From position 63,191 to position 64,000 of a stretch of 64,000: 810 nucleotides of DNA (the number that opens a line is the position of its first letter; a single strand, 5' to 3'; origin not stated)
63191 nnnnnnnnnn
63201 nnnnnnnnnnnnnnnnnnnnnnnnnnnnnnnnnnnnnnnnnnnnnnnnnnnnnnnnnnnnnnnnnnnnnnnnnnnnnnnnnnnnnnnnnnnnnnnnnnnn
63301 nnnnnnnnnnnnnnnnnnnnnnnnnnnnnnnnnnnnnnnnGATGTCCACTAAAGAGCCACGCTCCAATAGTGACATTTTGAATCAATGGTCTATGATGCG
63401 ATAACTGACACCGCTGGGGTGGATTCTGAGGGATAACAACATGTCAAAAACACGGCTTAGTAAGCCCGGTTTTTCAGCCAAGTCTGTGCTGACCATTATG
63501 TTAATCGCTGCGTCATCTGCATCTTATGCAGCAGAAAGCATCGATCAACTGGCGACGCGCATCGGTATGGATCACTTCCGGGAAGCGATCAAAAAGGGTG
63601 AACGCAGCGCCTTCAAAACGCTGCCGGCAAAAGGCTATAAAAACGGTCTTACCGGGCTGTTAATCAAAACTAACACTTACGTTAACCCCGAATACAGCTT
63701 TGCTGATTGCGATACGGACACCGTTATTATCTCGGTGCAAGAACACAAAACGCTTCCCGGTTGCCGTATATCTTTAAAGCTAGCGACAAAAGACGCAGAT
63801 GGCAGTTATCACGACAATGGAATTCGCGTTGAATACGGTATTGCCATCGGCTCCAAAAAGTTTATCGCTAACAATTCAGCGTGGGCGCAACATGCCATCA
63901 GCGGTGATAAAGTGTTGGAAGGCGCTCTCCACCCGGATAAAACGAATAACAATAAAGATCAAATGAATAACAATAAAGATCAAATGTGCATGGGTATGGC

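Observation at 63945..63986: Perfect 21-bp tandem duplication inside the 3' partial secreted-protein gene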

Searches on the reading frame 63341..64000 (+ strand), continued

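Call 63: list_cluster_members(proteins=[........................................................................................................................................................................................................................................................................, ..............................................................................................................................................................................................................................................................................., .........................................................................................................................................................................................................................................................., L010:20001-20750:+, L008:20001-20771:+, L011:20001-20771:+])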
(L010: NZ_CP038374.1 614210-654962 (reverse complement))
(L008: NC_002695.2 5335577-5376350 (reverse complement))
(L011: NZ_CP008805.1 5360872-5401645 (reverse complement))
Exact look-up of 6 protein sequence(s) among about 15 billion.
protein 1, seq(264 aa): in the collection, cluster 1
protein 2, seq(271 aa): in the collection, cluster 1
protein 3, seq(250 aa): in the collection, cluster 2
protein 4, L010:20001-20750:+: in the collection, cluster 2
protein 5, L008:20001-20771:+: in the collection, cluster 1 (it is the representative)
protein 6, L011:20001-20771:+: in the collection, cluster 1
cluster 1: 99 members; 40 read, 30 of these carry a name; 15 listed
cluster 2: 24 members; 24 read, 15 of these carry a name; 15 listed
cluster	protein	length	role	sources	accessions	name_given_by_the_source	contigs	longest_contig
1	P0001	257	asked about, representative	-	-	hypothetical protein ACNCRD_000318 [Escherichia coli] | Uncharacterized protein n=7 Tax=Gammaproteobacteria TaxID=1236 RepID=A0A0H3JIV5_ECO57 | hypothetical protein [Escherichia coli]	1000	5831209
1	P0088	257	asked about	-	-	hypothetical protein ED082_RS29020 [Escherichia coli] | Uncharacterized protein n=3 Tax=Escherichia coli TaxID=562 RepID=A0AAV3GZY6_ECOLX | hypothetical protein [Escherichia coli]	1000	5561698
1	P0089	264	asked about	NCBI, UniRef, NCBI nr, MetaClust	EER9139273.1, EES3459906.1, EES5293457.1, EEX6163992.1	TPA: hypothetical protein JEW56_000242 [Escherichia coli] | hypothetical protein n=1 Tax=Escherichia coli TaxID=562 RepID=UPI00038F77F2 | hypothetical protein [Escherichia coli]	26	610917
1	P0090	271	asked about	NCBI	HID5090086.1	TPA: hypothetical protein ACXGRY_000322 [Escherichia coli]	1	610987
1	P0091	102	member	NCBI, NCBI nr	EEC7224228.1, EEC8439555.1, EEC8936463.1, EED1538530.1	TPA: hypothetical protein PIY96_000317, partial [Escherichia coli] | hypothetical protein [Escherichia coli]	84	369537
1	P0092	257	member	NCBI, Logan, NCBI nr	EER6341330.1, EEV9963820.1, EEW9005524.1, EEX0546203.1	hypothetical protein IR364_000314 [Escherichia coli] | hypothetical protein [Escherichia coli]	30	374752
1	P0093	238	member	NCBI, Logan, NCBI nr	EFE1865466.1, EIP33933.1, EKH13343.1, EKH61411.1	TPA: hypothetical protein P5977_005059 [Escherichia coli] | hypothetical protein [Escherichia coli]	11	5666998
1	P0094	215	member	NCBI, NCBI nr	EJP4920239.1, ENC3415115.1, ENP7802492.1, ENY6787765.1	hypothetical protein NUF14_002555, partial [Escherichia coli] | hypothetical protein [Escherichia coli]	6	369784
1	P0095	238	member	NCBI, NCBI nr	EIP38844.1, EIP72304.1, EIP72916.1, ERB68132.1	hypothetical protein ECEC1845_5571 [Escherichia coli EC1845] | hypothetical protein ECEC4013_0069 [Escherichia coli EC4013]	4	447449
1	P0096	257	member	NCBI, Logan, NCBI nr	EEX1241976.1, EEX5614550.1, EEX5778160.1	hypothetical protein DZF17_003391 [Escherichia coli] | hypothetical protein [Escherichia coli]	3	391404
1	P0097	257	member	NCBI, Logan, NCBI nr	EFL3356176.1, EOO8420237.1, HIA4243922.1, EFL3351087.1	TPA: hypothetical protein ACWQFS_000321 [Escherichia coli] | hypothetical protein [Escherichia coli]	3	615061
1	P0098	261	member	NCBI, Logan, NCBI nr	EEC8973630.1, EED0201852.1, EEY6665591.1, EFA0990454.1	hypothetical protein E9B45_001410 [Escherichia coli] | hypothetical protein [Escherichia coli]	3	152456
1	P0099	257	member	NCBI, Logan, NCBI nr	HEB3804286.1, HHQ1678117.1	TPA: hypothetical protein RZV68_000317 [Escherichia coli] | hypothetical protein [Escherichia coli]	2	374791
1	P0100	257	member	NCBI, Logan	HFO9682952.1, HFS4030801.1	TPA: hypothetical protein ACHLDD_002936 [Escherichia coli]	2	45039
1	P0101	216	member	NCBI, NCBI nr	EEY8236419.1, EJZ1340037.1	hypothetical protein OGK13_002679, partial [Escherichia coli] | hypothetical protein [Escherichia coli]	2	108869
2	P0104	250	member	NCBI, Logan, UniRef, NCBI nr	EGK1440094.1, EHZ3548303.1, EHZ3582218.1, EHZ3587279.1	hypothetical protein IZK70_RS01590 [Escherichia coli] | hypothetical protein n=1 Tax=Escherichia coli TaxID=562 RepID=UPI0008FF1E7D | hypothetical protein [Escherichia coli]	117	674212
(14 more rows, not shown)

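Call 64: predict_structure(alignment_id=A3)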
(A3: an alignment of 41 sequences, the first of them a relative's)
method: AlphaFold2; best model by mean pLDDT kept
length: 257 residues; sequences in the alignment: 41
mean_pLDDT: 86.0   pTM: 0.59
mean pLDDT of the five models: 86.0, 86.0, 85.8, 83.8, 82.9
residues with pLDDT >= 90: 182; 70-90: 23; 50-70: 27; < 50: 25
segments of 3 or more residues with pLDDT < 50: 1-3, 11-15, 17-28, 168-170
pLDDT, mean of each block of 10 residues (from residue 1): 51 48 49 94 98 97 98 97 97 69 86 96 95 94 92 93 66 65 93 98 98 93 95 98 94 86
secondary structure, 60 per line:
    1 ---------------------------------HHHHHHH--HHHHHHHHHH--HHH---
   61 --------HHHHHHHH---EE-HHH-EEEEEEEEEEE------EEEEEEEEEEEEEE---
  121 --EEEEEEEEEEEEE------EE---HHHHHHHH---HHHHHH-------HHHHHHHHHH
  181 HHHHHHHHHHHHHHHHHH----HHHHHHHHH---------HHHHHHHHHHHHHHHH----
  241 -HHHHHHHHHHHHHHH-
elements in order: H34-40 H43-52 H69-76 E87-97 E104-117 E123-135 H147-154 H158-163 H171-198 H203-211 H221-236 H242-256

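Call 68: find_encoding_contigs(protein=P0089, flank=1500, max_places=4)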
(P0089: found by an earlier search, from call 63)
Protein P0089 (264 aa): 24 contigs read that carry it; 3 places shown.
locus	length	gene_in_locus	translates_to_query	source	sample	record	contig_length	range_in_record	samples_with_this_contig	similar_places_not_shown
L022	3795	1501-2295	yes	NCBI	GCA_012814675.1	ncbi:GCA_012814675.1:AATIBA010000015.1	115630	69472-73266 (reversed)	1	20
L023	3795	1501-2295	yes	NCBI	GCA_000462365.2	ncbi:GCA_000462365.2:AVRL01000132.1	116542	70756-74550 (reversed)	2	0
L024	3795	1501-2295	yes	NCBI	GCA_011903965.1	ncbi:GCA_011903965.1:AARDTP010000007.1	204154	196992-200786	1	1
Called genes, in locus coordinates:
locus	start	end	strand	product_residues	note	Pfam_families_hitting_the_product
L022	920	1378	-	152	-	PF13560:HTH_31, PF01381:HTH_3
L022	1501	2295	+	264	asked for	-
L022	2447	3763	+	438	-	-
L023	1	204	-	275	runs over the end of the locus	PF13356:Arm-DNA-bind_3, PF22022:Phage_int_M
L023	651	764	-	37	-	-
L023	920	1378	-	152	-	PF13560:HTH_31, PF01381:HTH_3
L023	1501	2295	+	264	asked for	-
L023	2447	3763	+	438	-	-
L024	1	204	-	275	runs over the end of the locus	PF13356:Arm-DNA-bind_3, PF22022:Phage_int_M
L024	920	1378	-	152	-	PF13560:HTH_31, PF01381:HTH_3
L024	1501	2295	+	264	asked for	-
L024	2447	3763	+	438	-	-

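Call 69: find_encoding_contigs(protein=P0090, flank=1500, max_places=2)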
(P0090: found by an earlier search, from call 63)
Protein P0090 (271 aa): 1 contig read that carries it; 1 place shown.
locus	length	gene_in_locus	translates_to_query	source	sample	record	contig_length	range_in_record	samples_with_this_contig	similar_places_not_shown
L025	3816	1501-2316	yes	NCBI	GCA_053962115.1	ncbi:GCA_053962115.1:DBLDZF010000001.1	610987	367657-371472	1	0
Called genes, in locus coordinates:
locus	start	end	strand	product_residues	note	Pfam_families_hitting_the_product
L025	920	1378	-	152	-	PF13560:HTH_31, PF01381:HTH_3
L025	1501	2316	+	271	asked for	-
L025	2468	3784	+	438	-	-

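Call 70: find_encoding_contigs(protein=P0104, flank=10000, max_places=2)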
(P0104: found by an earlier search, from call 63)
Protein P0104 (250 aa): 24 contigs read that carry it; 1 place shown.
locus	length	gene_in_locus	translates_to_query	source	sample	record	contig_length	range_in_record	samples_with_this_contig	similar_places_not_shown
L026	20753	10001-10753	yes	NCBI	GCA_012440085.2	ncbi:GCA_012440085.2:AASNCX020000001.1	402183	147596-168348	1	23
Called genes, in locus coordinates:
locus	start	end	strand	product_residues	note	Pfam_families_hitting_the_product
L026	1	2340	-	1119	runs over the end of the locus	PF27201:YjiT_N, PF27205:YjiT_2nd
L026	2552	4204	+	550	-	PF01618:MotA_ExbB (weak), PF07464:ApoLp-III (faint), PF01442:Apolipoprotein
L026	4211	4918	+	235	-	PF00691:OmpA (weak)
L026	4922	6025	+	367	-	PF26739:DUF8245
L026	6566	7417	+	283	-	PF26340:DNA-SBD_ScoMcrA, PF13391:HNH_2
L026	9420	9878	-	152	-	PF13560:HTH_31, PF01381:HTH_3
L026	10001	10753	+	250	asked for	-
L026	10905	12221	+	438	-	-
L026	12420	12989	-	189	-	PF00239:Resolvase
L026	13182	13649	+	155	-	PF07799:DUF1643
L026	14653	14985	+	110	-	-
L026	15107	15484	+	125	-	PF13711:DUF4160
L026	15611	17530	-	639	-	PF20172:DUF6538, PF00589:Phage_integrase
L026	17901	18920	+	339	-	PF08240:ADH_N, PF01262:AlaDh_PNT_C (weak), PF02826:2-Hacid_dh_C (faint), PF00107:ADH_zinc_N, PF13602:ADH_zinc_N_2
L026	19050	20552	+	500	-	PF01935:DUF87 (weak), PF05872:HerA_C, PF10412:TrwB_AAD_bind (faint), PF12846:AAA_10 (faint), PF13401:AAA_22 (faint)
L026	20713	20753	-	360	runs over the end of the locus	PF03739:LptF_LptG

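Call 79: fold_search(model_id=the predicted structure, library=pdb)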
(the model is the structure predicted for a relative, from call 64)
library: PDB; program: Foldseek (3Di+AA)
matches with E <= 10: 425; with E <= 0.001: 0
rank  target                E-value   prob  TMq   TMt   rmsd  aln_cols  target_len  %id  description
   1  3hx8_A                6.5e-02  0.63  0.22  0.34   6.8       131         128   11  Crystal structure of putative ketosteroid isomerase (NP_103587.1) from Mesorhizobium loti at 1.45 A resolution (released 2009-07-07)
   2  8f3j                  6.5e-02  0.57  0.21  0.11   7.7       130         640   11  Crystal structure of Penicillin Binding Protein 5 (PBP5) T485A variant apo form from Enterococcus faecium (released 2023-07-05)
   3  3h51_B                7.6e-02  0.51  0.20  0.29   7.5       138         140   12  Crystal structure of Putative calcium/calmodulin dependent protein kinase II association domain (NP_636218.1) from XAN (released 2009-05-05)
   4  8f3t                  8.1e-02  0.44  0.20  0.11   8.3       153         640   11  Crystal structure of Penicillin Binding Protein 5 (PBP5) T485M T499I V629E variant apo form from Enterococcus faecium (released 2023-07-05)
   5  3h51_A                9.0e-02  0.38  0.19  0.26   7.6       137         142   11  Crystal structure of Putative calcium/calmodulin dependent protein kinase II association domain (NP_636218.1) from XAN (released 2009-05-05)
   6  8f3g                  1.2e-01  0.44  0.20  0.10   7.3       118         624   12  Crystal structure of Penicillin Binding Protein 5 (PBP5) T485M variant in the penicillin bound form from Enterococcus fa (released 2023-07-05)
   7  3hx8_B                1.2e-01  0.60  0.22  0.36   6.3       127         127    8  Crystal structure of putative ketosteroid isomerase (NP_103587.1) from Mesorhizobium loti at 1.45 A resolution (released 2009-07-07)
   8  9q9h_B                1.5e-01  0.16  0.13  0.08  30.4       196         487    9  Cryo-EM structure of human Mre11-Rad50 complex bound to DNA (released 2025-10-01)
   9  8f3f                  1.7e-01  0.35  0.21  0.11   8.0       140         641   11  Crystal structure of Penicillin Binding Protein 5 (PBP5) T485M variant apo form from Enterococcus faecium (released 2023-07-05)
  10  4mt4_B                1.7e-01  0.13  0.14  0.08  32.0       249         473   10  Crystal structure of the Campylobacter jejuni CmeC outer membrane channel (released 2014-09-24)
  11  8f3n                  1.8e-01  0.33  0.21  0.11   7.5       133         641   10  Crystal structure of Penicillin Binding Protein 5 (PBP5) T485A variant with S466 insertion penicillin bound form from En (released 2023-07-05)
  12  3hx8_C                1.9e-01  0.38  0.20  0.32   7.6       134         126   10  Crystal structure of putative ketosteroid isomerase (NP_103587.1) from Mesorhizobium loti at 1.45 A resolution (released 2009-07-07)
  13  6zre_B                2.0e-01  0.11  0.13  0.08  32.4       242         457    8  Deciphering the role of the channel constrictions in the opening mechanism of MexAB-OprM efflux pump from Pseudomonas  (released 2021-07-28)
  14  8f3x                  2.1e-01  0.33  0.21  0.11   8.1       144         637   11  Crystal structure of Penicillin Binding Protein 5 (PBP5) Poly-Gly variant apo form from Enterococcus faecium (released 2023-11-15)
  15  6mka                  2.1e-01  0.28  0.20  0.11   8.3       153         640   11  Crystal structure of penicillin binding protein 5 (PBP5) from Enterococcus faecium in the open conformation (released 2018-10-31)
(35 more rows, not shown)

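Call 80: fold_search(model_id=the predicted structure, library=viral)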
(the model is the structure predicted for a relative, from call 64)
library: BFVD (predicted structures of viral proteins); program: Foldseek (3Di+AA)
matches with E <= 10: 403; with E <= 0.001: 0
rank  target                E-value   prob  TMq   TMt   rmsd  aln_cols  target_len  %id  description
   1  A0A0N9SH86            9.6e-03  1.00  0.26  0.54   3.0        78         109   19  Uncharacterized protein [Pseudomonas phage POR1]
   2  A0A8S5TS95            1.8e-02  0.30  0.13  0.15  21.1       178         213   15  DNA repair protein [Siphoviridae sp. cttG313]
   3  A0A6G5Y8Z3            3.1e-02  1.00  0.28  0.65   2.2        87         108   17  (no name in the UniProt tables at hand)
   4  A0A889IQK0            3.7e-02  1.00  0.26  0.62   1.9        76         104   18  (no name in the UniProt tables at hand)
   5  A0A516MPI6            3.9e-02  0.14  0.14  0.14  20.6       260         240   12  (no name in the UniProt tables at hand)
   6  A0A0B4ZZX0            4.1e-02  0.33  0.15  0.15  24.1       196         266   10  (no name in the UniProt tables at hand)
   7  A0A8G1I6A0            4.6e-02  1.00  0.27  0.70   2.2        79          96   15  (no name in the UniProt tables at hand)
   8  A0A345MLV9            5.4e-02  1.00  0.27  0.38   3.3        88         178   18  (no name in the UniProt tables at hand)
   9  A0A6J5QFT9            5.4e-02  0.21  0.18  0.20  16.7       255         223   10  Essential recombination function protein [uncultured Caudovirales phage]
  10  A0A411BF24            5.7e-02  1.00  0.27  0.68   2.1        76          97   16  Uncharacterized protein [Salmonella phage Seszw_1]
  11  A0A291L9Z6            7.1e-02  1.00  0.25  0.59   2.4        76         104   21  Uncharacterized protein [Bordetella phage vB_BbrM_PHB04]
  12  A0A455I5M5            7.1e-02  1.00  0.27  0.61   2.6        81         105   17  (no name in the UniProt tables at hand)
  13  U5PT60                7.5e-02  0.10  0.13  0.14  20.2       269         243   12  Uncharacterized protein [Clavibacter phage CN1A]
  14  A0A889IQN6            8.3e-02  1.00  0.29  0.68   3.4        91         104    9  Uncharacterized protein [Burkholderia phage BCSR52]
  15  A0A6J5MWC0            8.3e-02  0.13  0.13  0.13  15.7       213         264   10  Rad52, recombination protein rad52 [uncultured Caudovirales phage]
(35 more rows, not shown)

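Call 82: find_encoding_contigs(protein=P0089, flank=10000, max_places=8)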
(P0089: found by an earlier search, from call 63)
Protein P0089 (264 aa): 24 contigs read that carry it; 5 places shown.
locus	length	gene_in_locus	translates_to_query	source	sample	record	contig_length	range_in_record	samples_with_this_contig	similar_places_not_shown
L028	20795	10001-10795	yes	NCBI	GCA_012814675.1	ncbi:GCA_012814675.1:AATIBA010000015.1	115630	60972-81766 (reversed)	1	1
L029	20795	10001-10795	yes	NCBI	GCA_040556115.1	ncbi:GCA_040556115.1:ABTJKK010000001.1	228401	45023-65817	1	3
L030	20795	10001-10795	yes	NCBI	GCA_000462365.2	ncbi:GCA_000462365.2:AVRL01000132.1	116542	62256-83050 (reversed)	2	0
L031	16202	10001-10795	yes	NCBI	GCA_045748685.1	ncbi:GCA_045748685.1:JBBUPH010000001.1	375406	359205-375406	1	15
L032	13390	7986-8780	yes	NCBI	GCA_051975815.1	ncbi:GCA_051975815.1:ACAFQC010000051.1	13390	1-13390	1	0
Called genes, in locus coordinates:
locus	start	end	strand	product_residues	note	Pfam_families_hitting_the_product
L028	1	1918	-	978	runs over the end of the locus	PF27205:YjiT_2nd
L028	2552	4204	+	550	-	PF01618:MotA_ExbB (weak), PF07464:ApoLp-III (faint), PF01442:Apolipoprotein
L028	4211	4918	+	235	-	PF00691:OmpA (weak)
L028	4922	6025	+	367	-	PF26739:DUF8245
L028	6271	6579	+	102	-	PF24996:NANM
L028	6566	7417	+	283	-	PF26340:DNA-SBD_ScoMcrA, PF13391:HNH_2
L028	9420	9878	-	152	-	PF13560:HTH_31, PF01381:HTH_3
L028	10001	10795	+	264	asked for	-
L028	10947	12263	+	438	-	-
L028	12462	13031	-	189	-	PF00239:Resolvase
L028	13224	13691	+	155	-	PF07799:DUF1643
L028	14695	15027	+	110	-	-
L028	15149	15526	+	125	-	PF13711:DUF4160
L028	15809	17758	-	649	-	PF20172:DUF6538, PF00589:Phage_integrase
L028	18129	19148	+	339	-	PF08240:ADH_N, PF01262:AlaDh_PNT_C (weak), PF02826:2-Hacid_dh_C (faint), PF00107:ADH_zinc_N, PF13602:ADH_zinc_N_2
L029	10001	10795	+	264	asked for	-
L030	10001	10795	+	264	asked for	-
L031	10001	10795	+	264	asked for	-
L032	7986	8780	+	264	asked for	-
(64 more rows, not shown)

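Call 83: find_encoding_contigs(protein=P0090, flank=10000, max_places=1)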
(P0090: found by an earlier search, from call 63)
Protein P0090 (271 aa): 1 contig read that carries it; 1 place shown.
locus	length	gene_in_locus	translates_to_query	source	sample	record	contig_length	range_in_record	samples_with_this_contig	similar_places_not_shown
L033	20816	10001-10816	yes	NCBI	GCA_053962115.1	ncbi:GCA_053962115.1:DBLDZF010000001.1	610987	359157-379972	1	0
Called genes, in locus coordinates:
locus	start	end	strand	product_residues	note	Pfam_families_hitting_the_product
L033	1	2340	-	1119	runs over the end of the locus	PF27201:YjiT_N, PF27205:YjiT_2nd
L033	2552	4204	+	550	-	PF01618:MotA_ExbB (weak), PF07464:ApoLp-III (faint), PF01442:Apolipoprotein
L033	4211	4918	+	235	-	PF00691:OmpA (weak)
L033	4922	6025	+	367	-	PF26739:DUF8245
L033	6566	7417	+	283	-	PF26340:DNA-SBD_ScoMcrA, PF13391:HNH_2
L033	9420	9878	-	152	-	PF13560:HTH_31, PF01381:HTH_3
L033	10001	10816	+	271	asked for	-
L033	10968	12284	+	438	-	-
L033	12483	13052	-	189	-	PF00239:Resolvase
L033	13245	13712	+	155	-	PF07799:DUF1643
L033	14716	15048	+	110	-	-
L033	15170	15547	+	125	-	PF13711:DUF4160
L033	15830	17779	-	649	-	PF20172:DUF6538, PF00589:Phage_integrase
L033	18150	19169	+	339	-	PF08240:ADH_N, PF01262:AlaDh_PNT_C (weak), PF02826:2-Hacid_dh_C (faint), PF00107:ADH_zinc_N, PF13602:ADH_zinc_N_2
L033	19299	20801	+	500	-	PF01935:DUF87 (weak), PF05872:HerA_C, PF10412:TrwB_AAD_bind (faint), PF12846:AAA_10 (faint), PF13401:AAA_22 (faint)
